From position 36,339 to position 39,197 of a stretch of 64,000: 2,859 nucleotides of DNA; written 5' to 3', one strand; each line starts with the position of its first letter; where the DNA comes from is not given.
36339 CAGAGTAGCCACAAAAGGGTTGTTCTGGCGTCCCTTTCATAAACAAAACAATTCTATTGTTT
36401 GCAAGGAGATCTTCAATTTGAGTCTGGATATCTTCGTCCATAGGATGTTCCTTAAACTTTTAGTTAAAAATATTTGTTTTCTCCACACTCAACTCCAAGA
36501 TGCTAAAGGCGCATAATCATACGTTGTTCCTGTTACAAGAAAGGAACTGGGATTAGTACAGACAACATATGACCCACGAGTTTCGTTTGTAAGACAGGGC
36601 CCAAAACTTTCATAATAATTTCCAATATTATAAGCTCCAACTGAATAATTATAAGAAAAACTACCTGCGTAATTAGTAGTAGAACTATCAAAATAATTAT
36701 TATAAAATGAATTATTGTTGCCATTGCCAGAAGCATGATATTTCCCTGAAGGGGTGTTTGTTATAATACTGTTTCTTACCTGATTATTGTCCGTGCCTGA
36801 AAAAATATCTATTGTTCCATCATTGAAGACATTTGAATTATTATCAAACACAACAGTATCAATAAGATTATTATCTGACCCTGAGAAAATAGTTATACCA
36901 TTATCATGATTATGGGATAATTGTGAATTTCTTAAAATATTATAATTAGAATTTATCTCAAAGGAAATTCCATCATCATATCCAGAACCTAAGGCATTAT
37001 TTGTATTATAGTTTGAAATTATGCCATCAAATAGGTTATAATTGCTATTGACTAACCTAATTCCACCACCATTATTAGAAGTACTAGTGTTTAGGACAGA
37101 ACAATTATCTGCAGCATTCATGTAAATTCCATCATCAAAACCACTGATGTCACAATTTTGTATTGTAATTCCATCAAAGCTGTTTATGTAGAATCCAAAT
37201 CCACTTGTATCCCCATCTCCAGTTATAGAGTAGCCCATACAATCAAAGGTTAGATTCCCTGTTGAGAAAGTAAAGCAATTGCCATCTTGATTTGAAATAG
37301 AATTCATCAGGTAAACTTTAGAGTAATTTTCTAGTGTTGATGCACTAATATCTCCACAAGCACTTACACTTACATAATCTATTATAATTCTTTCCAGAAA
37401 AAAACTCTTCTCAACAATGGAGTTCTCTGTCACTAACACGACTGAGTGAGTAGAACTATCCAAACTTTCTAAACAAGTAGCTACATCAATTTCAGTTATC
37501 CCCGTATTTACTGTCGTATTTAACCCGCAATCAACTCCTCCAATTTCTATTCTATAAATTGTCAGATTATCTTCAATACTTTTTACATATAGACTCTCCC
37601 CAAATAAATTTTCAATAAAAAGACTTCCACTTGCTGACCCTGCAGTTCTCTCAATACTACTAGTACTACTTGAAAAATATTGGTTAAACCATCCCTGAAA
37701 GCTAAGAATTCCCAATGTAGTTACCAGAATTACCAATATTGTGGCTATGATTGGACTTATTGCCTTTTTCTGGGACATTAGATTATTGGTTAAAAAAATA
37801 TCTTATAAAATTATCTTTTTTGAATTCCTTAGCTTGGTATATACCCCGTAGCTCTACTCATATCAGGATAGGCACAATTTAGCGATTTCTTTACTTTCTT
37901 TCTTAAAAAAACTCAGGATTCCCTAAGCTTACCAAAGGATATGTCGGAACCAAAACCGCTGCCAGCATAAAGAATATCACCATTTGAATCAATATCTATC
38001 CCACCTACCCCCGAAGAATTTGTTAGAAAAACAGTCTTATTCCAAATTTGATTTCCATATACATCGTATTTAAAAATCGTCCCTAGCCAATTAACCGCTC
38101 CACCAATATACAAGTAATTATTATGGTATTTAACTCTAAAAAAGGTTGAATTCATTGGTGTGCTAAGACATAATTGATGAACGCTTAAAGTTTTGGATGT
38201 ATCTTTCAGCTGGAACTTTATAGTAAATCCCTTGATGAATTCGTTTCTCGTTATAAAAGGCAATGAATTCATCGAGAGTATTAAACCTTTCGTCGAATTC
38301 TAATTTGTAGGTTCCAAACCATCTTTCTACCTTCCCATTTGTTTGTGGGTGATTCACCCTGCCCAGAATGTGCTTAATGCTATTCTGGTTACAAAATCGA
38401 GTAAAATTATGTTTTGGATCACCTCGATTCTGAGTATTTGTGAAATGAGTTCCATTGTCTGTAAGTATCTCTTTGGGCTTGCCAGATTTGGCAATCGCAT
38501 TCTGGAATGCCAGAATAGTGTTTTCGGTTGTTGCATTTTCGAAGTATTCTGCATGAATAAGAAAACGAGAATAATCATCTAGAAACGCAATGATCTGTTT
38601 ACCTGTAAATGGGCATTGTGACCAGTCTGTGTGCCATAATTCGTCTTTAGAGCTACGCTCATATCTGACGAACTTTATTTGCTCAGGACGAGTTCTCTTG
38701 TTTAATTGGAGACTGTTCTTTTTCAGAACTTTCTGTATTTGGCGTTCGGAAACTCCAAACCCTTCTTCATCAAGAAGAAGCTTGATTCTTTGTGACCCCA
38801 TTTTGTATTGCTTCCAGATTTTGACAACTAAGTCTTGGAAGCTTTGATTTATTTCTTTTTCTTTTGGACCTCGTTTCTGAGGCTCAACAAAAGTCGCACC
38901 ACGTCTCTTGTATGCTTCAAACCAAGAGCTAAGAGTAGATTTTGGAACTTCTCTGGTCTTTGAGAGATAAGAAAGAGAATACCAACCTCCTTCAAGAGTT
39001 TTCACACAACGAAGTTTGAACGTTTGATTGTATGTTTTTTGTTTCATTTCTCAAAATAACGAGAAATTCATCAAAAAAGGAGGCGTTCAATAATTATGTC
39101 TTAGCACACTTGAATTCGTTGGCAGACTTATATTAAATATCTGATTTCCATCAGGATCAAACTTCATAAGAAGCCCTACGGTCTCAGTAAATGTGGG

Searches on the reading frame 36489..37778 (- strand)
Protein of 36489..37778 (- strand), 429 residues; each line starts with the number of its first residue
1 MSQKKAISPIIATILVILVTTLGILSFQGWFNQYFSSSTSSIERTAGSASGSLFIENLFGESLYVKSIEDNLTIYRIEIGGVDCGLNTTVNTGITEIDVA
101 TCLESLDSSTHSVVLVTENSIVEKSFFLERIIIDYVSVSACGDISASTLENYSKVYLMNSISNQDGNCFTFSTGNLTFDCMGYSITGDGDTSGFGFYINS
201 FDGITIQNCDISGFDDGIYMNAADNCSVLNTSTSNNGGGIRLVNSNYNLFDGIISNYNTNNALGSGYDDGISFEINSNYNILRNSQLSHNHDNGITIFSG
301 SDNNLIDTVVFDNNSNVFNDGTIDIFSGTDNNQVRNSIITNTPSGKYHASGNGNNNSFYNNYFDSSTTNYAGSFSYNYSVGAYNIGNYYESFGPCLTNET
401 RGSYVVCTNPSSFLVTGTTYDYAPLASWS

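Call 23: search_protein_families(library=pfam, proteins=[window:36489-37778:-], max_evalue=0.1)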
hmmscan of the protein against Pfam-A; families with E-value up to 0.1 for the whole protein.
window:36489-37778:- (429 aa): 2 families
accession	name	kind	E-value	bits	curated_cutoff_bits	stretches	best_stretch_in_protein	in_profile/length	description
PF05048.19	NosD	-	5.4e-11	42.8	23.6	1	184-391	4-209/212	Periplasmic copper-binding protein (NosD)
PF13229.12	Beta_helix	-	1.5e-09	38.1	25.9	1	195-363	2-158/158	Right handed beta helix region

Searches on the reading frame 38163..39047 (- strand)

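Call 48: search_protein_families(library=pfam, proteins=[window:38163-39047:-], max_evalue=0.01)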
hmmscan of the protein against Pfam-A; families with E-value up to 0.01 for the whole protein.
window:38163-39047:- (294 aa): 5 families
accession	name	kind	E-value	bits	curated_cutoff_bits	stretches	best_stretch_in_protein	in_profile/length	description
PF00665.32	rve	-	3.8e-15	56.4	32.6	1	134-234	4-102/102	Integrase core domain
PF13683.12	rve_3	-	9.6e-08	32.1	26.5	1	223-279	2-67/67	Integrase core domain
PF13565.12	HTH_32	-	5.2e-05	24.1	33.7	1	38-108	1-73/73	Homeodomain-like domain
PF13276.12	HTH_21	-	0.00057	20.5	28.1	1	70-119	6-58/60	HTH-like domain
PF24764.1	rva_4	-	0.0013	18.9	26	1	134-207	7-81/194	Integrase core domain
